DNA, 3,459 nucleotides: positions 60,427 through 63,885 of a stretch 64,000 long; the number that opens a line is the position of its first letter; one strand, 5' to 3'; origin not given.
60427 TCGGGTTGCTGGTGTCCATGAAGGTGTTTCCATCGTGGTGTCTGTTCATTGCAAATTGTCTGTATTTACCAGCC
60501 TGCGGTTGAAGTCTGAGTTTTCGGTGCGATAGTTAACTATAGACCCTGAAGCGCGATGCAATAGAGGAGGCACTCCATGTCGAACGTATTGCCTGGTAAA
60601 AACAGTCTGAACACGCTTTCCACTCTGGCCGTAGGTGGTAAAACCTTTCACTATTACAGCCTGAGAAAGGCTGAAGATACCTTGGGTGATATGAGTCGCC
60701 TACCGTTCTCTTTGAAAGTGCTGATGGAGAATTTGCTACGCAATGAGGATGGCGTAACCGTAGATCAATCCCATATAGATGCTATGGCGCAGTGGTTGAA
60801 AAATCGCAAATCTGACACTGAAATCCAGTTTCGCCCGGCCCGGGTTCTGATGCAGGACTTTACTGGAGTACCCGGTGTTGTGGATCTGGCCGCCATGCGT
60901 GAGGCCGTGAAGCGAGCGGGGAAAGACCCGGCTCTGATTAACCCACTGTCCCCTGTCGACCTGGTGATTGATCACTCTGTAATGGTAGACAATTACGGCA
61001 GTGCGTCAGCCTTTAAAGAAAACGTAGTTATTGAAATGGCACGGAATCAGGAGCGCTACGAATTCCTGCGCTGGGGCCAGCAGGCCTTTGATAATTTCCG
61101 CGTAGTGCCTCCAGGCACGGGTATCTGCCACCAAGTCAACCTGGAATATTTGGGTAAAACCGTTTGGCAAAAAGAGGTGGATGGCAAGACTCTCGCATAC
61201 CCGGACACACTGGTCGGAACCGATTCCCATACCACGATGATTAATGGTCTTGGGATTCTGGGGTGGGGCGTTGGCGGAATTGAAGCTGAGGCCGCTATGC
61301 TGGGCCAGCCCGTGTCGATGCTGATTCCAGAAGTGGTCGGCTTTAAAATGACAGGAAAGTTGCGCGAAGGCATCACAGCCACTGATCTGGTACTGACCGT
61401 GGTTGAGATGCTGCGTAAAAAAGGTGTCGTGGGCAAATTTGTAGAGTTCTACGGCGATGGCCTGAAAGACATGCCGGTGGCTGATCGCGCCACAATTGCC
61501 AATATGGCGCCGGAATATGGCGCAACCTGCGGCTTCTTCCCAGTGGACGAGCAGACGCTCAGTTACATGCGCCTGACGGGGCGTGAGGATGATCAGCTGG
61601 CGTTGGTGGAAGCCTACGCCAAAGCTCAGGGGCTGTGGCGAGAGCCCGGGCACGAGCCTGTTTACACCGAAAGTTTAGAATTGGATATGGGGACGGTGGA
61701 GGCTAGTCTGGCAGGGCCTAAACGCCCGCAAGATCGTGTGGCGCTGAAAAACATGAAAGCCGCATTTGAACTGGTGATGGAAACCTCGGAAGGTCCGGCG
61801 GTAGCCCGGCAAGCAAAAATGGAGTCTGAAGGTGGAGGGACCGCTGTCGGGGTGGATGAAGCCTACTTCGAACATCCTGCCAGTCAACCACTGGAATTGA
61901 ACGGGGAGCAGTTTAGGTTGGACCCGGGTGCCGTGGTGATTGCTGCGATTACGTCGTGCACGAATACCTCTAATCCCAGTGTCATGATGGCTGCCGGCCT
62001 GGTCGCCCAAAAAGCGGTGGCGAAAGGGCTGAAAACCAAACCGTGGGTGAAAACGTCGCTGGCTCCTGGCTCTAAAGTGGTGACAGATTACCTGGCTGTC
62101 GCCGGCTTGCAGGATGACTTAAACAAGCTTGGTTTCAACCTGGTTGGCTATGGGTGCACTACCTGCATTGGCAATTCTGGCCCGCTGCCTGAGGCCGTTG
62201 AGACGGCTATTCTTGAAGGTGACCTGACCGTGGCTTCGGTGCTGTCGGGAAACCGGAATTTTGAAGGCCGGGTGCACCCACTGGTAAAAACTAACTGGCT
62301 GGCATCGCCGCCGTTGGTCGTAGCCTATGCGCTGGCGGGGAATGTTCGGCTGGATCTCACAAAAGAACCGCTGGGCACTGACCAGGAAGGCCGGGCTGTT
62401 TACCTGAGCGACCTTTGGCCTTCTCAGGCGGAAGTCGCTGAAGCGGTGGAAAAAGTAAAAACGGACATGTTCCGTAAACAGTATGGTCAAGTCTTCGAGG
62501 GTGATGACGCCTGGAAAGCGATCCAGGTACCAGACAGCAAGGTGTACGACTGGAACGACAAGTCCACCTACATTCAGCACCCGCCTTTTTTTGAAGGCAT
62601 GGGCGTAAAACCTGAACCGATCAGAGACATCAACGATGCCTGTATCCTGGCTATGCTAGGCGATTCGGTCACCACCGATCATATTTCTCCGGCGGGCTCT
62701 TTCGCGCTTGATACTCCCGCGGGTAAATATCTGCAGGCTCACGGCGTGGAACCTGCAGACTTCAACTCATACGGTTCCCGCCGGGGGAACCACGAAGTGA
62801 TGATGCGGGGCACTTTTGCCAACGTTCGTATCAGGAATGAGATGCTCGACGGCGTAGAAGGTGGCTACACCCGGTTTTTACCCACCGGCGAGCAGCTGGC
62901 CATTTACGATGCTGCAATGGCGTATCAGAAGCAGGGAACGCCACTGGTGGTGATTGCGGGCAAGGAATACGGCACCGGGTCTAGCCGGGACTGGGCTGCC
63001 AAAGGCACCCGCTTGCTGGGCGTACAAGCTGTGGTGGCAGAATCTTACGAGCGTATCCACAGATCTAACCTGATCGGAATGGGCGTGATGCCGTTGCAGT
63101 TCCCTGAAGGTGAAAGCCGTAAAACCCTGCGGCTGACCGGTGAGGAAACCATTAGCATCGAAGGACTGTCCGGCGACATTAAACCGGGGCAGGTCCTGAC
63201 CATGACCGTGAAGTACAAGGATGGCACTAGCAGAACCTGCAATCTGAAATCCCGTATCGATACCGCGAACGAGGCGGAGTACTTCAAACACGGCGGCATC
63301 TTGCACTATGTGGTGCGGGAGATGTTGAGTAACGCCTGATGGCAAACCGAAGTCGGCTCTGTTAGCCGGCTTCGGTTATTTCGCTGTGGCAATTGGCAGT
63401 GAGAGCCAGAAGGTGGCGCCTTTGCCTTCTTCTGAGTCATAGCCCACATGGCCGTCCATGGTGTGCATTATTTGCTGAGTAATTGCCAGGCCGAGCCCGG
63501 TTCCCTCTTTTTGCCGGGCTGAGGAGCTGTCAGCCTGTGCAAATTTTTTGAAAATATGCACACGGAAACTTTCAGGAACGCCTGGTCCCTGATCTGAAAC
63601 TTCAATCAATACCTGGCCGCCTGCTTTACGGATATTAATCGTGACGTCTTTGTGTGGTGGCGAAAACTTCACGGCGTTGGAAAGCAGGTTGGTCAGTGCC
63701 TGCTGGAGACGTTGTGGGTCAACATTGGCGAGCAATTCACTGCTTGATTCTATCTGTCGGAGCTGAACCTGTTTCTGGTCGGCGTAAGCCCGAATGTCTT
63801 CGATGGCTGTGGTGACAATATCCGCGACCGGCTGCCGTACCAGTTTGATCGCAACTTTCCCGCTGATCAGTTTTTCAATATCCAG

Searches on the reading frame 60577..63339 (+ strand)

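Call 56: search_protein_families(library=pfam, max_evalue=0.1, proteins=[window:60577-63339:+])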
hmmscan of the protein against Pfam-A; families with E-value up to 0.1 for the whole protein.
window:60577-63339:+ (920 aa): 3 families
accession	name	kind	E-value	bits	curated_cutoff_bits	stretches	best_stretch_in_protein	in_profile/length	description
PF00330.25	Aconitase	-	1.1e-169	565.7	28.7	1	78-588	11-463/463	Aconitase family (aconitate hydratase)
PF00694.25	Aconitase_C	-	3.9e-46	157.1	22.8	1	717-844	3-130/131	Aconitase C-terminal domain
PF03642.18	MAP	-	0.078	13.7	24.3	0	867-898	49-80/88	MAP domain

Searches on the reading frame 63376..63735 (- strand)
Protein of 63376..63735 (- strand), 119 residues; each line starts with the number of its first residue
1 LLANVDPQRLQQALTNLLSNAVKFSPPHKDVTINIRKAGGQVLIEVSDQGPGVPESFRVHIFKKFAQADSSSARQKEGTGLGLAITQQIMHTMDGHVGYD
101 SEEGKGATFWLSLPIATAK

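Call 56: search_protein_families(library=pfam, max_evalue=0.1, proteins=[window:63376-63735:-])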
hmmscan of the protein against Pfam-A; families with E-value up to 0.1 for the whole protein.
window:63376-63735:- (119 aa): 4 families
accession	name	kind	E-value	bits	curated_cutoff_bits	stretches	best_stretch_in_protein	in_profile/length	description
PF02518.31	HATPase_c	-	2.7e-31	108.7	26.4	1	6-116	2-110/111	Histidine kinase-, DNA gyrase B-, and HSP90-like ATPase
PF13581.12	HATPase_c_2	-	7.5e-07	29.6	27.4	1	8-111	30-125/127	Histidine kinase-like ATPase domain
PF14501.12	HATPase_c_5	-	0.00098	19.5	22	1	10-105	6-94/102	GHKL domain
PF25265.1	USP32_N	-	0.075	13.3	27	0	51-71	37-57/93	USP32 N-terminal domain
